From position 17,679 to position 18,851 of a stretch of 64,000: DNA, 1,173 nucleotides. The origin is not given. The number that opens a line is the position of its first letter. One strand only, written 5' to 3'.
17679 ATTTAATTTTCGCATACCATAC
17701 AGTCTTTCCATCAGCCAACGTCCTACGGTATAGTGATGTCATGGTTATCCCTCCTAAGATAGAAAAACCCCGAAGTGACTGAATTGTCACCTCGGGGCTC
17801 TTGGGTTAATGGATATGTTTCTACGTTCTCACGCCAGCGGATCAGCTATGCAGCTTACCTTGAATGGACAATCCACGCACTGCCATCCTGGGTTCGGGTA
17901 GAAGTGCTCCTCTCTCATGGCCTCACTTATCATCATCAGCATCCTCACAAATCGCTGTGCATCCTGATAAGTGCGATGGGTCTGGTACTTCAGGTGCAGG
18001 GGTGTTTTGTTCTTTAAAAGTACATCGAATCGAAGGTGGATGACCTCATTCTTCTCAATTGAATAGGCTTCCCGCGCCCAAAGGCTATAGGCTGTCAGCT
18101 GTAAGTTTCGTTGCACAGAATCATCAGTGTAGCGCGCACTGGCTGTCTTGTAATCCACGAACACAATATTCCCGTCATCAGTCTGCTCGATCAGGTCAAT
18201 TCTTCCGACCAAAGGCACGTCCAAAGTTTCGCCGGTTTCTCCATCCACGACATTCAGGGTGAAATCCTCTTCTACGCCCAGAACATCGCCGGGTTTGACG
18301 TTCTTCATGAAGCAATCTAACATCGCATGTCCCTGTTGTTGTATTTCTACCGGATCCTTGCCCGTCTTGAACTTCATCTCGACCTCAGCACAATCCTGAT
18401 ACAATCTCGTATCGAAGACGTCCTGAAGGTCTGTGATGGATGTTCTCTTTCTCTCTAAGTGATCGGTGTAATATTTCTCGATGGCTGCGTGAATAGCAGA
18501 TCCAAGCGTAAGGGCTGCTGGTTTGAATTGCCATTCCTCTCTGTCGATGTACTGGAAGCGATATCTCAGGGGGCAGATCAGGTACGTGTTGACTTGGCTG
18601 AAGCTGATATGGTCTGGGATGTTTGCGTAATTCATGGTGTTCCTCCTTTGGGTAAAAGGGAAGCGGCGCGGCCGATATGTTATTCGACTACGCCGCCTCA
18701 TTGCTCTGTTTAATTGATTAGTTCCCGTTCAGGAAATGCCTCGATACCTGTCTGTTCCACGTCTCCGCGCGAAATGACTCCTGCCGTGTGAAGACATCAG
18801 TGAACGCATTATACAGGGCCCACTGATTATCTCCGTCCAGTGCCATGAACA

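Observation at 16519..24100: A compact integrase-bearing element with replication and recombination genes but no virion genes (satellite/PICI-like)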

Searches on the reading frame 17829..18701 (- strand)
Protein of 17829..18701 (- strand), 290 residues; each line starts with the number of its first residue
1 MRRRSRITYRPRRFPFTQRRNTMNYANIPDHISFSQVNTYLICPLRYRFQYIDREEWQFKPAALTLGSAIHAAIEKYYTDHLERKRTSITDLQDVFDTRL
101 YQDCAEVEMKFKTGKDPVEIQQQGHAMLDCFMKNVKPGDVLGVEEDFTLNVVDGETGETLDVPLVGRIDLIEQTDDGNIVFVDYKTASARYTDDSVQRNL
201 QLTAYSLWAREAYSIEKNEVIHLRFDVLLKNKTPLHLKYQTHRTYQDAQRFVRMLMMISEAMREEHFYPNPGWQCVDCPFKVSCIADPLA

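Call 6: search_protein_families(library=pfam, proteins=[window:17829-18701:-], max_evalue=0.01)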
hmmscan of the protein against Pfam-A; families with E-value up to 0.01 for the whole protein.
window:17829-18701:- (290 aa): 2 families
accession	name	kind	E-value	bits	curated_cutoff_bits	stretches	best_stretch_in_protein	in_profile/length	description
PF12705.13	PDDEXK_1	-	4.4e-34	119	22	1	31-284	1-246/247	PD-(D/E)XK nuclease superfamily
PF12684.13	DUF3799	-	0.0013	19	26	1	33-188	1-130/233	PDDEXK-like domain of unknown function (DUF3799)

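Call 25: search_protein_families(library=phrogs, proteins=[window:17829-18635:-], max_evalue=0.01)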
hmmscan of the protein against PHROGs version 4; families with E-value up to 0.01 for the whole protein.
window:17829-18635:- (268 aa): 9 families
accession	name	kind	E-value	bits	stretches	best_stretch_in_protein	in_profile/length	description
phrog_69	-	DNA, RNA and nucleotide metabolism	7.5e-29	102.1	1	9-262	89-323/501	exonuclease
phrog_1218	-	DNA, RNA and nucleotide metabolism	1.5e-25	91.2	1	10-212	10-212/364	exonuclease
phrog_1870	-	DNA, RNA and nucleotide metabolism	3.2e-10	40.7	2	139-264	165-287/313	exonuclease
phrog_1706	-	DNA, RNA and nucleotide metabolism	2.7e-09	37.9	1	19-264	56-244/293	CRISPR/Cas system associated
phrog_33176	-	unknown function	4.4e-08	33.2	1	134-185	234-284/380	-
phrog_298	-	DNA, RNA and nucleotide metabolism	2.1e-05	25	1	37-202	101-228/293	exonuclease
phrog_1227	-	DNA, RNA and nucleotide metabolism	3.3e-05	24.3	1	8-171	17-155/268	exonuclease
phrog_8097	-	DNA, RNA and nucleotide metabolism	0.00034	20.4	1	10-67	3-63/598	exonuclease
phrog_412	-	DNA, RNA and nucleotide metabolism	0.00045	20.6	1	7-166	153-306/440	exonuclease VIII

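Call 34: search_protein_families(library=ncbifam, proteins=[window:17829-18635:-], max_evalue=0.01)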
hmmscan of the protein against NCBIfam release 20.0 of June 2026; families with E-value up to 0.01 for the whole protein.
window:17829-18635:- (268 aa): 4 families
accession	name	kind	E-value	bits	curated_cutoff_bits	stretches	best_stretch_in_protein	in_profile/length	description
TIGR00372.1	cas4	equivalog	2.7e-15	56.6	65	2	141-262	67-178/180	CRISPR-associated protein Cas4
TIGR02786.1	addB_alphas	equivalog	2.6e-06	25.8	486.5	1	37-213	783-955/1024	double-strand break repair protein AddB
TIGR02773.1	addB_Gpos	equivalog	0.0027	15.4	903.7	0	9-72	783-847/1159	helicase-exonuclease AddAB subunit AddB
TIGR03623.1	TIGR03623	subfamily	0.0059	14.8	299.6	1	140-187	735-784/876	probable DNA repair protein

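Call 37: search_protein_families(library=padloc, proteins=[window:17829-18635:-], max_evalue=0.01)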
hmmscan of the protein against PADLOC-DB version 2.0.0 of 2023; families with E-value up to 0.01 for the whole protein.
window:17829-18635:- (268 aa): 13 families
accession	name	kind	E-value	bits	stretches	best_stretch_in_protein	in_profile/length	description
PDLC00943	Cas4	-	7.3e-16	56.6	2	141-262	67-178/180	CRISPR-associated protein Cas4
PDLC01447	Cas4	-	1.5e-13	49.5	1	10-263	5-158/161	"CAS-I,CAS-II,CAS-III,CAS-IV,CAS-V,CAS-VI; acquisition_associated"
PDLC01250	Cas4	-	3.5e-13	48.2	2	141-262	61-167/168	"CAS-I,CAS-II,CAS-III,CAS-IV,CAS-V,CAS-VI; acquisition_associated"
PDLC00944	Cas4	-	5.5e-11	41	2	142-262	66-176/177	Cas4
PDLC02034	Cas4d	-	3e-07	28.3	1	142-200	72-128/192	-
PDLC00060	DruK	-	3.5e-07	27.9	1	139-263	140-260/347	PD-(D/E)XK nuclease superfamily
PDLC00058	DruK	-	1.7e-06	25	1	139-190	153-206/388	PD-(D/E)XK nuclease superfamily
PDLC02410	Aga_Cas4-like_Nuc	-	5.3e-06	24.4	1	83-262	77-250/255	Class II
PDLC02083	Cas4_II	-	1.4e-05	23.6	1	143-262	74-183/186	-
PDLC02035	Cas4d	-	1.8e-05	22.3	0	139-190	62-109/196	-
PDLC01747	Cas1g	-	0.00011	18.9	1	140-200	61-122/523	-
PDLC00059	DruK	-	0.0045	14.2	0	44-191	41-174/326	PD-(D/E)XK nuclease superfamily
PDLC02405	Aga_Cas4-like_Nuc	-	0.0071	13.7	0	142-262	141-261/270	Class II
